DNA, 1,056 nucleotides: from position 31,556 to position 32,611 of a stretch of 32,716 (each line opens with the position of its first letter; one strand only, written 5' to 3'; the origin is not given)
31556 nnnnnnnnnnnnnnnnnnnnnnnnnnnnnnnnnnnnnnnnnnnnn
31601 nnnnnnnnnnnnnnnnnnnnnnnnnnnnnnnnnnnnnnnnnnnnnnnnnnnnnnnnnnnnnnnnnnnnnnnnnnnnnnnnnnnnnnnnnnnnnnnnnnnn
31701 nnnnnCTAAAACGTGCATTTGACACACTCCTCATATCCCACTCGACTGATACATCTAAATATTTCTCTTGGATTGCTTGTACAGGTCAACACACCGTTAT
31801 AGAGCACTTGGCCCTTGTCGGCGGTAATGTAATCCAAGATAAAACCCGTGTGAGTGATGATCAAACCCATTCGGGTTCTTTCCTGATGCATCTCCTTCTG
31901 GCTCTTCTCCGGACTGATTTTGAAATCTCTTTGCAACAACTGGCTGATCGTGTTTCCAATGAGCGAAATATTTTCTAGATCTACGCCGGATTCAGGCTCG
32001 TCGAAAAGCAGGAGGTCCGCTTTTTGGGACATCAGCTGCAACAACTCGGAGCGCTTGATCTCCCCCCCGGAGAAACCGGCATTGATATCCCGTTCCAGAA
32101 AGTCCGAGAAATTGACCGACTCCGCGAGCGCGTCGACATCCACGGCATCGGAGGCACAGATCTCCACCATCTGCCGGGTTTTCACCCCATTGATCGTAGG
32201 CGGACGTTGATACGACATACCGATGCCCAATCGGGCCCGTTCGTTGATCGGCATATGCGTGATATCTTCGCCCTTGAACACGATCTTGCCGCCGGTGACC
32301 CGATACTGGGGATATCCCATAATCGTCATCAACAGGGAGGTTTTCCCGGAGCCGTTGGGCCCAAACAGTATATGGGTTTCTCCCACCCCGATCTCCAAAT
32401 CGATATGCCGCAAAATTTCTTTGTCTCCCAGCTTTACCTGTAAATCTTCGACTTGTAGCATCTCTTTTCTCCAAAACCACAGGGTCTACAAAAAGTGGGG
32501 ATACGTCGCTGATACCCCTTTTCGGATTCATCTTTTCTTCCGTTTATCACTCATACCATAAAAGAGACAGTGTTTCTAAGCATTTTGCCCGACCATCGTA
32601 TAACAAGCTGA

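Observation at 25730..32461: CODH-centred thiol/metalloid redox operon lacking the usual CODH partners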

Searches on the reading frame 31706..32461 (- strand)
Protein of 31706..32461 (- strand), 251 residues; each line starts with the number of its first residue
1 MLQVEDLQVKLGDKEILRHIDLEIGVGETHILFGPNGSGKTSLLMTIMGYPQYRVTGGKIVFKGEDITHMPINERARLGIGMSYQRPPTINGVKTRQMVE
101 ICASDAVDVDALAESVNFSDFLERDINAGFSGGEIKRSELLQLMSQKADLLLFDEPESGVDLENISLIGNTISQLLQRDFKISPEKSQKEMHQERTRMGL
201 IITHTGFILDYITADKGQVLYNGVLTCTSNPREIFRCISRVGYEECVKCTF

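Call 8: search_protein_families(library=pfam, proteins=[window:31706-32461:-], max_evalue=0.01)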
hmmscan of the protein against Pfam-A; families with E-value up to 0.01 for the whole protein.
window:31706-32461:- (251 aa): 3 families
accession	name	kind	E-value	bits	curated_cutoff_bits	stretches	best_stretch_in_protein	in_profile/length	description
PF00005.33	ABC_tran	-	1e-22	81.6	25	1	17-156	1-135/137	ABC transporter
PF13304.12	AAA_21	-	2.7e-07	31.4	27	1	31-47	3-19/304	AAA domain, putative AbiEii toxin, Type IV TA system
PF02463.25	SMC_N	-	0.00044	20.2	40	0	29-48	26-48/220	RecF/RecN/SMC N terminal domain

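Call 9: search_protein_families(library=ncbifam, proteins=[window:31706-32461:-], max_evalue=0.01)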
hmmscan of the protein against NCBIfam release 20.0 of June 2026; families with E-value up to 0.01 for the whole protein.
window:31706-32461:- (251 aa): 173 families (the best 25 are shown)
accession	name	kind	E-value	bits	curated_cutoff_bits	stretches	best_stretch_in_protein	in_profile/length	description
TIGR01978.1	sufC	equivalog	1e-50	172.4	212.8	1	2-245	1-242/243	Fe-S cluster assembly ATPase SufC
NF007134.0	PRK09580.1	equivalog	5.8e-40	137.3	400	1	1-226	1-225/248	Fe-S cluster assembly ATPase SufC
TIGR04406.1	LPS_export_lptB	equivalog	2.8e-24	85.7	240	1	2-182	2-188/239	LPS export ABC transporter ATP-binding protein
TIGR03411.1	urea_trans_UrtD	equivalog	1.1e-22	80.8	304.1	1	1-177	2-191/242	urea ABC transporter ATP-binding protein UrtD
NF040873.1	AztA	equivalog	4.7e-20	71.9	220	1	12-181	3-171/191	zinc ABC transporter ATP-binding protein AztA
NF010068.0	PRK13548.1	equivalog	5.6e-20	71.5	261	1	1-179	5-193/261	heme ABC transporter ATP-binding protein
TIGR03410.1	urea_trans_UrtE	equivalog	1.5e-19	70.4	285.8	1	2-178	1-180/230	urea ABC transporter ATP-binding subunit UrtE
NF000355.4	ribo_prot_ABC_F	equivalog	1.5e-18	67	380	1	2-173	314-473/499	ribosomal protection-like ABC-F family protein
TIGR03873.1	F420-0_ABC_ATP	hypoth_equivalog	1.3e-17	63.9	372.4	1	2-231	2-221/256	putative F420-0 ABC transporter ATP-binding protein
TIGR00972.1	3a0107s01c2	equivalog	6.5e-17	61.7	343.2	1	2-177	2-192/248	phosphate ABC transporter ATP-binding protein PstB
NF007601.2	PRK10247.1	equivalog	7.2e-17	61.5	292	1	1-177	1-179/204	iron efflux ABC transporter ATP-binding subunit FetA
TIGR03864.1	PQQ_ABC_ATP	hypoth_equivalog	1.4e-16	60.7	302.25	1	1-178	1-181/236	ABC transporter, ATP-binding subunit, PQQ-dependent alcohol dehydrogenase system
TIGR03258.1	PhnT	equivalog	2e-16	60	499.15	1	3-166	10-175/359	2-aminoethylphosphonate ABC transport system ATP-binding subunit PhnT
TIGR03265.1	PhnT2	equivalog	5e-16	58.9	457.7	1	2-180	5-184/353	putative 2-aminoethylphosphonate ABC transporter ATP-binding protein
NF040840.2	tungstate_WtpC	equivalog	5.5e-16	58.8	440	1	1-168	1-169/347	tungstate ABC transporter ATP-binding protein WtpC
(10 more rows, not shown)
